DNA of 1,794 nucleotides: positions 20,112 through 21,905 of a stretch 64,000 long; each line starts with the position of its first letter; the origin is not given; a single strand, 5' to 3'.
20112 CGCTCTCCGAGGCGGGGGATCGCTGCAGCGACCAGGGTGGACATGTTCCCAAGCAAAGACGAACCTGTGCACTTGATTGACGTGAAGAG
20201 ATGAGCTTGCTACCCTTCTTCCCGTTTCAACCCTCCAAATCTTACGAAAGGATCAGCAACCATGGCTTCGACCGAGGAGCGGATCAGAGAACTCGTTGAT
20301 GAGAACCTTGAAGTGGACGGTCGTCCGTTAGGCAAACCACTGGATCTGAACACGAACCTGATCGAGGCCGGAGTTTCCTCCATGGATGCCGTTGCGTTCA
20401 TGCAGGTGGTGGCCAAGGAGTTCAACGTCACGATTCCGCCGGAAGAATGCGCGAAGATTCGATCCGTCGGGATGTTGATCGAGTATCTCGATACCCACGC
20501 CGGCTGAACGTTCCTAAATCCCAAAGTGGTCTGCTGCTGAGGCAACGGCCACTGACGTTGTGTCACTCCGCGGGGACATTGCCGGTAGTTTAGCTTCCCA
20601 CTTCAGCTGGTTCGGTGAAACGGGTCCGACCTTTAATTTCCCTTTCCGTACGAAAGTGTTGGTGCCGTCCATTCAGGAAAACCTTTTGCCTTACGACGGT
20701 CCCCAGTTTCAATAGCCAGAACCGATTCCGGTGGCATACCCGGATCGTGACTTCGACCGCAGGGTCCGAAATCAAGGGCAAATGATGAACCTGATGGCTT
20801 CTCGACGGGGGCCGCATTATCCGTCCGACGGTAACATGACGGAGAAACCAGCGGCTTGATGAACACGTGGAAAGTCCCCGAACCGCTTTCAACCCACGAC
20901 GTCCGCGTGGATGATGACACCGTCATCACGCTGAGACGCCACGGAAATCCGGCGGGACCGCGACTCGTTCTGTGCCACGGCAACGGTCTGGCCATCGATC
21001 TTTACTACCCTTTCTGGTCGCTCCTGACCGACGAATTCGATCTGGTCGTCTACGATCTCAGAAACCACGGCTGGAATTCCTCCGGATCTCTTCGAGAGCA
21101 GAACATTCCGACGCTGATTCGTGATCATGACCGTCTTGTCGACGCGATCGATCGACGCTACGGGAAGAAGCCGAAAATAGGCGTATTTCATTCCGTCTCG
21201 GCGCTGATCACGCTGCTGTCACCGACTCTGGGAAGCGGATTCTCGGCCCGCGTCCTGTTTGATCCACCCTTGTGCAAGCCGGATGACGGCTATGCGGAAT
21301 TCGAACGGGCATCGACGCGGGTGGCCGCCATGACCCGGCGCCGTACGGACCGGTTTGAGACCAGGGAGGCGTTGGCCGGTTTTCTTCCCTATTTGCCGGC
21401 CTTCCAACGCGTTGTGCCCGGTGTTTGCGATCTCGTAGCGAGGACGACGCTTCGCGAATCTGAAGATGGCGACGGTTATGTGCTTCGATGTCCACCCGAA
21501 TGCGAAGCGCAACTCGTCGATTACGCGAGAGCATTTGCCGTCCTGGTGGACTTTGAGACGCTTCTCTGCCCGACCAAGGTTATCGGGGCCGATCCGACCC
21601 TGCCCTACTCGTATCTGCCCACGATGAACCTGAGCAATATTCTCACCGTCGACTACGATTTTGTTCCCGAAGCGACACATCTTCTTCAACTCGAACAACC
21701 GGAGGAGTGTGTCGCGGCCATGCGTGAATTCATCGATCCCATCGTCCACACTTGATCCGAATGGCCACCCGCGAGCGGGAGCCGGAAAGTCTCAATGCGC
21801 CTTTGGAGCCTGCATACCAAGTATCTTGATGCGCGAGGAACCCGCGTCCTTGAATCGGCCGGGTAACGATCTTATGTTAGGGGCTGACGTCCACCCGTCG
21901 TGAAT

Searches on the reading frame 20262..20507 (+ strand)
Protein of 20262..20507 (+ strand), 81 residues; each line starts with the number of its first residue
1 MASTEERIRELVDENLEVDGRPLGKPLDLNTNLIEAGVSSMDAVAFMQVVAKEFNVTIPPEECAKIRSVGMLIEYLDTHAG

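Call 6: search_protein_families(library=pfam, proteins=[window:20262-20507:+], max_evalue=0.001)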
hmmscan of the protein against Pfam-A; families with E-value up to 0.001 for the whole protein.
window:20262-20507:+ (81 aa): 1 family
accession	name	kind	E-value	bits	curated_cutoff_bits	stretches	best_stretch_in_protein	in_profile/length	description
PF00550.31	PP-binding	-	1.8e-10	41.4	20.8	1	6-76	1-67/67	Phosphopantetheine attachment site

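Call 25: find_encoding_contigs(protein=window:20262-20507:+, flank=3000, max_places=4)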
Protein window:20262-20507:+ (81 aa): no gene with exactly this product is on record in the collection.

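Call 38: search_protein_families(library=ncbifam, proteins=[window:20262-20507:+], max_evalue=0.01)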
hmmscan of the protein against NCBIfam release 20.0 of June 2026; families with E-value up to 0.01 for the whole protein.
window:20262-20507:+ (81 aa): 8 families
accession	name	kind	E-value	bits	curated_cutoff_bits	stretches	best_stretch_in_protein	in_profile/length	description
NF002148.0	PRK00982.1-2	subfamily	7.7e-09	35.3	71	1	2-79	3-77/79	acyl carrier protein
NF002149.0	PRK00982.1-3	equivalog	9.9e-09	35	106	1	1-80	1-77/78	acyl carrier protein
TIGR00517.1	acyl_carrier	equivalog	1.2e-08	34.7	70.45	1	2-78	2-75/77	acyl carrier protein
NF002151.0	PRK00982.1-5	equivalog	1.7e-08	34.5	92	1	1-79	1-76/78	acyl carrier protein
NF002150.0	PRK00982.1-4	subfamily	2.5e-06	27.6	66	1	6-80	8-79/80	acyl carrier protein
NF005480.0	PRK07081.1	equivalog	1.4e-05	24.9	72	1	7-64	4-59/83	acyl carrier protein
NF009104.0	PRK12449.1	equivalog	2.4e-05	24.2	70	1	36-79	35-78/80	acyl carrier protein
NF002147.0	PRK00982.1-1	equivalog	0.0011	18.8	84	1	40-79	41-80/83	acyl carrier protein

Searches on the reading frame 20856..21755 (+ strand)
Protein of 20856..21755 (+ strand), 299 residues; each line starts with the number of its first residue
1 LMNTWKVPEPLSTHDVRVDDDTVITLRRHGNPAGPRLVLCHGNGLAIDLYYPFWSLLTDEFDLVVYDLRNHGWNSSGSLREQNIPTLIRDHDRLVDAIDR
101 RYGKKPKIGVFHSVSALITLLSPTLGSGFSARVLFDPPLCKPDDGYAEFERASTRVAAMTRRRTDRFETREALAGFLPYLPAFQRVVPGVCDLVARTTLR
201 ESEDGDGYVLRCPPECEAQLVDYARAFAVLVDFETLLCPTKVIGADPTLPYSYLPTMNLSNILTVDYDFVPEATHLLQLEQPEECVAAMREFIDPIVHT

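Call 6: search_protein_families(library=pfam, proteins=[window:20856-21755:+], max_evalue=0.001)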
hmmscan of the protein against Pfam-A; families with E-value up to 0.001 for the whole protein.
window:20856-21755:+ (299 aa): 3 families
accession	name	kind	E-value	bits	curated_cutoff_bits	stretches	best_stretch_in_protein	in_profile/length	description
PF12697.13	Abhydrolase_6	-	2.9e-15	58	26.3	1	37-288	1-217/217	Alpha/beta hydrolase family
PF00561.26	Abhydrolase_1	-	3.7e-06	27.2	25.8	1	35-98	1-66/245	alpha/beta hydrolase fold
PF12146.15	Hydrolase_4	-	9e-05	22.3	27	1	36-146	6-117/239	Serine aminopeptidase, S33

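Call 38: search_protein_families(library=ncbifam, proteins=[window:20856-21755:+], max_evalue=0.01)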
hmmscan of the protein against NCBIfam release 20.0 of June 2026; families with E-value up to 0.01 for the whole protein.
window:20856-21755:+ (299 aa): 6 families
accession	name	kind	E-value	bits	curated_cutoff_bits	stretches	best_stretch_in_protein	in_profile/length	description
TIGR02427.1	protocat_pcaD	equivalog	1.2e-07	31.4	255.85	1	30-99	8-77/251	3-oxoadipate enol-lactonase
NF051488.1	bifunc_PcaDC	exception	1.1e-06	28.1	390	0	27-99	5-76/375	bifunctional 3-oxoadipate enol-lactonase/4-carboxymuconolactone decarboxylase PcaDC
NF004514.1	PRK05855.1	equivalog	1.3e-05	24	455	1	16-78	4-66/578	SDR family oxidoreductase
TIGR03056.1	bchO_mg_che_rel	equivalog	2.8e-05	23.3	172.55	1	26-119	20-109/278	alpha/beta fold hydrolase BchO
NF051487.1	bifunc_PcaCD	exception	3.4e-05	23.1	430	1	27-294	165-412/413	bifunctional 4-carboxymuconolactone decarboxylase/3-oxoadipate enol-lactonase PcaCD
TIGR02240.1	PHA_depoly_arom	equivalog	4e-05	23.1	250.6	1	15-111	6-99/276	poly(3-hydroxyalkanoate) depolymerase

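Call 39: search_solved_structures(query=window:20856-21755:+, max_evalue=0.01)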
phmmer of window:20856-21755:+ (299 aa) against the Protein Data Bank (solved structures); distinct sequences matched with E-value up to 0.01: 5.
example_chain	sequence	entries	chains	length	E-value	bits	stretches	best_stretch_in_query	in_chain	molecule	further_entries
4psu_A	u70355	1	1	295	0.00018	24.4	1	26-135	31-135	Alpha/beta hydrolase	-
27ct_A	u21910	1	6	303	0.00037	23.4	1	29-158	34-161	RPA1511_2297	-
21dl_A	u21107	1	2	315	0.003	20.4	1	29-175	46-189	RPA1511_5221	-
4uhh_A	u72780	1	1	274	0.0031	20.4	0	186-295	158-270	ESTERASE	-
4uhc_A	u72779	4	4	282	0.0034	20.2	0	186-295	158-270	ESTERASE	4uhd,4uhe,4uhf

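Call 44: find_homologous_proteins(query=window:20856-21755:+, max_evalue=1e-20)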
Query window:20856-21755:+ (299 aa): 2703 proteins with E <= 1e-20 among 5263 candidates; the best 120 are listed.
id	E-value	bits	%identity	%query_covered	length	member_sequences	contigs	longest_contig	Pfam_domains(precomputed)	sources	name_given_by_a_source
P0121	1.1e-202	690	100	100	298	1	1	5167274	PF12697.14,PF00561.27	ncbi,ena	-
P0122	2.4e-199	679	98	100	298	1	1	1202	PF12697.14,PF00561.27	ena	-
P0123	2.9e-198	676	98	100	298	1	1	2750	PF12697.14,PF00561.27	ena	-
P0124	7.3e-187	638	91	100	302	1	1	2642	PF12697.14,PF00561.27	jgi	-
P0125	8.5e-179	612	93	94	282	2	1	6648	PF12697.14,PF00561.27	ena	-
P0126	4.0e-174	596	84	100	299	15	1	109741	PF12697.14,PF00561.27,PF12146.16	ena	-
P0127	7.9e-174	595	85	99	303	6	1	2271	PF12697.14,PF00561.27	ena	-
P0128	1.9e-170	584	84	99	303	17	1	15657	PF12697.14,PF00561.27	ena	-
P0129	2.8e-160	551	84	94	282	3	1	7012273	PF12697.14,PF00561.27,PF12146.16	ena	-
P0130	1.1e-158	546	83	94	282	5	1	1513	PF12697.14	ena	-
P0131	1.8e-155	535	78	97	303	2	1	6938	PF12697.14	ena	-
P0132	3.0e-153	528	77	98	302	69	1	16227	PF12697.14,PF00561.27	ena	-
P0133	3.1e-153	528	78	97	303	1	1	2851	PF12697.14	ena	-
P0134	5.7e-153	527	78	97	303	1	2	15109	PF12697.14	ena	-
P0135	2.9e-152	525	78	97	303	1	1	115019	PF12697.14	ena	-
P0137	4.6e-151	521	77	97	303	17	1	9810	PF12697.14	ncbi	-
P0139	1.4e-150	519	76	98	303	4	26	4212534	PF12697.14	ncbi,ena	-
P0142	3.3e-148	511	74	98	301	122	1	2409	PF12697.14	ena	-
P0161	1.5e-144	499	71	97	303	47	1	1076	PF12697.14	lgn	-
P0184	5.4e-143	494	71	98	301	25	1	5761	PF12697.14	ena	-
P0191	2.2e-142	492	72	98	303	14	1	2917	PF12697.14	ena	-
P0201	1.1e-141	490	72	97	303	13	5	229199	PF12697.14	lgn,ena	-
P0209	3.7e-141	488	71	98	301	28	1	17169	PF12697.14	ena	-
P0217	7.3e-141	487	71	97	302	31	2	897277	PF12697.14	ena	-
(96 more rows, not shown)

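Call 45: find_encoding_contigs(protein=P0121, flank=2000, max_places=2)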
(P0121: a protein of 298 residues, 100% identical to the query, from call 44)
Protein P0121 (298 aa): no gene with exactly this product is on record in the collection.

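Call 48: list_cluster_members(proteins=[P0121, P0126, P0139])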
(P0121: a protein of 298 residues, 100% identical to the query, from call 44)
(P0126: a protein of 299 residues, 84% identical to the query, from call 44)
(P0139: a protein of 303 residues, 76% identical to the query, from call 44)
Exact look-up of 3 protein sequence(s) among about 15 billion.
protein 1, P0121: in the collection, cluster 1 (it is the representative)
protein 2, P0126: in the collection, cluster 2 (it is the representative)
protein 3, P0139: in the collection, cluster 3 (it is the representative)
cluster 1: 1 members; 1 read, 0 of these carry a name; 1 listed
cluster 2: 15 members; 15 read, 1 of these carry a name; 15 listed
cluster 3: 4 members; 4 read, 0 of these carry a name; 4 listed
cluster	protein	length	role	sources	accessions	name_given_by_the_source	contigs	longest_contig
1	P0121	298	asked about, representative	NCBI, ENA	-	-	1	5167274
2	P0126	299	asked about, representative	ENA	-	-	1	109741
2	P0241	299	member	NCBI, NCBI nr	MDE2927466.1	MAG: alpha/beta hydrolase [Acidobacteriota bacterium] | alpha/beta hydrolase [Acidobacteriota bacterium]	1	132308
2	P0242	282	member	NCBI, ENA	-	-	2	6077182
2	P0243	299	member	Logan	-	-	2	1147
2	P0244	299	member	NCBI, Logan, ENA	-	-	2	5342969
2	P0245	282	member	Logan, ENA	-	-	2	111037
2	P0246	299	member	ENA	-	-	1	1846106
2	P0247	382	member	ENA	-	-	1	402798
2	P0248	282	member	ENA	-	-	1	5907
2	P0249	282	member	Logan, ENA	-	-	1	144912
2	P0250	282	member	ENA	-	-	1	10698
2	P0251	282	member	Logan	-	-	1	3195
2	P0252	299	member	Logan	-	-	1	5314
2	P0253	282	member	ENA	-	-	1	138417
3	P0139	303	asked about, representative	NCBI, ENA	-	-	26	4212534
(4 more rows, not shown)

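Call 78: list_cluster_members(proteins=[P0142, P0132, P0161, P0217, P0209, P0184, P0128, P0137, P0191, P0201])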
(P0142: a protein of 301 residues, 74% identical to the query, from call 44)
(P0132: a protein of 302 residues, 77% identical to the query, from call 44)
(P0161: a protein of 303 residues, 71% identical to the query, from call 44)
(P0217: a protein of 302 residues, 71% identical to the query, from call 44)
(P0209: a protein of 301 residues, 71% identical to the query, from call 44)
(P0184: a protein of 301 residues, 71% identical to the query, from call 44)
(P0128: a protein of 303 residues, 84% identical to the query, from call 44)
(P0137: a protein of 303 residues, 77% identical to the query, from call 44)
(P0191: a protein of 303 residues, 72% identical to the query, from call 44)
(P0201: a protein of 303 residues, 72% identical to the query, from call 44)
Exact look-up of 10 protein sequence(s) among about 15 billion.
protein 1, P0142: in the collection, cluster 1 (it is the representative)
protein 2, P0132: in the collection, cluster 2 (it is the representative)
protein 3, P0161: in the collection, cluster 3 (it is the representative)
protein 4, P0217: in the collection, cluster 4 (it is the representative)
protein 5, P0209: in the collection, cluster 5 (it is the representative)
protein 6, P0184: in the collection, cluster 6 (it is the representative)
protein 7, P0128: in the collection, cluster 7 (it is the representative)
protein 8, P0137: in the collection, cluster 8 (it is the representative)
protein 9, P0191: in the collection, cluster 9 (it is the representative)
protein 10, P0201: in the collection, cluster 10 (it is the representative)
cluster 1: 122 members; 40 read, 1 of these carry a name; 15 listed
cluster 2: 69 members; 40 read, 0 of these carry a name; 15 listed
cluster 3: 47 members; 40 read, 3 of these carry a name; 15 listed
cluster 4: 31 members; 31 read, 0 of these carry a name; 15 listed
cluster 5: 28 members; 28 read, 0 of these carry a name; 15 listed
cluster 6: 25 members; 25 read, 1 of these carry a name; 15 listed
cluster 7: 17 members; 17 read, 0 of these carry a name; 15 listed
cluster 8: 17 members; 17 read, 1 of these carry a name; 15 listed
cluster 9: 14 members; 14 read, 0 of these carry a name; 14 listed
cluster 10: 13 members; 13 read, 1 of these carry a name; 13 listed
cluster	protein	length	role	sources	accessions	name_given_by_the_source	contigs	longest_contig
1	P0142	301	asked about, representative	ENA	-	-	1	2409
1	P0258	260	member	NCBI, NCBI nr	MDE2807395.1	MAG: alpha/beta hydrolase [Gemmatimonadota bacterium] | alpha/beta hydrolase [Gemmatimonadota bacterium]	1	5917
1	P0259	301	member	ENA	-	-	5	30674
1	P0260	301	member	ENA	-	-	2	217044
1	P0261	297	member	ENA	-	-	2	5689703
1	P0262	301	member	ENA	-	-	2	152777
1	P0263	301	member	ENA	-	-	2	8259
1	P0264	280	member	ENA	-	-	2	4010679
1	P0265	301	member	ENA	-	-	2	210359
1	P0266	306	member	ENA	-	-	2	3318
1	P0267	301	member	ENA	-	-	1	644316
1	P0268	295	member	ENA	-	-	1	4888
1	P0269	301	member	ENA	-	-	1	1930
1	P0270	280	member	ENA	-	-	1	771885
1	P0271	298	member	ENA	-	-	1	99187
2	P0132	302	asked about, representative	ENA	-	-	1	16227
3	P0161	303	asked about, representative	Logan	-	-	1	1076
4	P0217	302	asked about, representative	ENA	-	-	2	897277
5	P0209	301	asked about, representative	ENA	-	-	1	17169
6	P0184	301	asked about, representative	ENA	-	-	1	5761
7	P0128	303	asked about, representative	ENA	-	-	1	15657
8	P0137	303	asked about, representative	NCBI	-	-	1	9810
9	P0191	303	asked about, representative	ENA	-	-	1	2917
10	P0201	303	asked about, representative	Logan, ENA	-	-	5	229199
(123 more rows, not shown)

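Call 79: predict_structure(alignment_id=A2)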
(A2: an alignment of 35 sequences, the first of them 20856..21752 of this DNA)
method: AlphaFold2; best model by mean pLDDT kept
length: 299 residues; sequences in the alignment: 35
mean_pLDDT: 55.0   pTM: 0.54
mean pLDDT of the five models: 55.0, 51.8, 51.4, 44.1, 39.9
residues with pLDDT >= 90: 0; 70-90: 47; 50-70: 131; < 50: 121
segments of 3 or more residues with pLDDT < 50: 1-14, 16-18, 22-61, 70-82, 180-183, 226-228, 245-252, 254-259, 261-263, 269-290
pLDDT, mean of each block of 10 residues (from residue 1): 38 48 45 42 43 39 54 43 60 67 66 69 74 65 55 59 70 70 56 57 79 54 52 70 51 46 50 37 43 49
secondary structure, 60 per line:
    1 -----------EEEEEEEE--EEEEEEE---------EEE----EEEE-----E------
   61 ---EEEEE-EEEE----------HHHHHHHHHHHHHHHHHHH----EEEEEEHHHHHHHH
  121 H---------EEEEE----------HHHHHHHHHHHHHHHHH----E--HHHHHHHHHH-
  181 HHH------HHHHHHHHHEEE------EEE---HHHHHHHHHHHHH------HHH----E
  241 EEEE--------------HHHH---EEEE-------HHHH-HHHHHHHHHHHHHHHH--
elements in order: E12-19 E22-28 E38-40 E45-48 E64-68 E70-73 H84-102 E107-112 H113-121 E131-135 H146-162 H170-179 H190-198 E199-201 E208-210 H214-226 E240-244 H259-262 E266-269 H277-280 H282-297

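Call 80: search_solved_structures(query=A2, max_evalue=0.001)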
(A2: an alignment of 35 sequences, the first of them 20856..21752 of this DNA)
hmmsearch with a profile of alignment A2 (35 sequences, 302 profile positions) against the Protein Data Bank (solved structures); distinct sequences matched with E-value up to 0.001: 3.
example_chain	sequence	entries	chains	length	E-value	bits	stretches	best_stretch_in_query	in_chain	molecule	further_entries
6azd_A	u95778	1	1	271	0.00026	23.7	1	32-139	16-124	PpKAI2-like H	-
5a62_A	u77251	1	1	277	0.00052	22.7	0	30-138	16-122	PUTATIVE ALPHA/BETA HYDROLASE FOLD PROTEIN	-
27ct_A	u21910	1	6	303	0.00077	22.1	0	32-162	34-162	RPA1511_2297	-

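Call 91: find_encoding_contigs(protein=P0123, flank=3000, max_places=3)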
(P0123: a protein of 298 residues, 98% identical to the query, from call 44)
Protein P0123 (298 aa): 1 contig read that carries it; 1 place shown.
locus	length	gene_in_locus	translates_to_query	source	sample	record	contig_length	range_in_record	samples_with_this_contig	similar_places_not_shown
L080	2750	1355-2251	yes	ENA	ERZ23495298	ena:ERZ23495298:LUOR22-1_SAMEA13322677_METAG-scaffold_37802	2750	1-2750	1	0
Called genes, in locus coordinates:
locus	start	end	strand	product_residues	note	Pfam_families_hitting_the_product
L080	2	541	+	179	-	?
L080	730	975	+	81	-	PF00550:PP-binding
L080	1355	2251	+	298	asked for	PF00561:Abhydrolase_1 (weak), PF12697:Abhydrolase_6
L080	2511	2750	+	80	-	?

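Call 92: find_encoding_contigs(protein=P0125, flank=6000, max_places=3)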
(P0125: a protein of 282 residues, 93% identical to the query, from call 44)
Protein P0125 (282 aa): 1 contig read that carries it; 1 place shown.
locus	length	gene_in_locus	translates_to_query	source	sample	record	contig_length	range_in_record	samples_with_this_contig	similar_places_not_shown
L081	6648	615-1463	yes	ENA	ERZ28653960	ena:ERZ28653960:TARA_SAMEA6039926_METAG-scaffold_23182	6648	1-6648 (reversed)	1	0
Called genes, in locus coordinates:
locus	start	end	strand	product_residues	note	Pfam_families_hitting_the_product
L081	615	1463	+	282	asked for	PF00561:Abhydrolase_1 (faint), PF12697:Abhydrolase_6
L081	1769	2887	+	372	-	PF00226:DnaJ, PF01556:DnaJ_C, PF15777:Anti-TRAP (faint), PF00684:DnaJ_CXXCXGXG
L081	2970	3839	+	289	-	-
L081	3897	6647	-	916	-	?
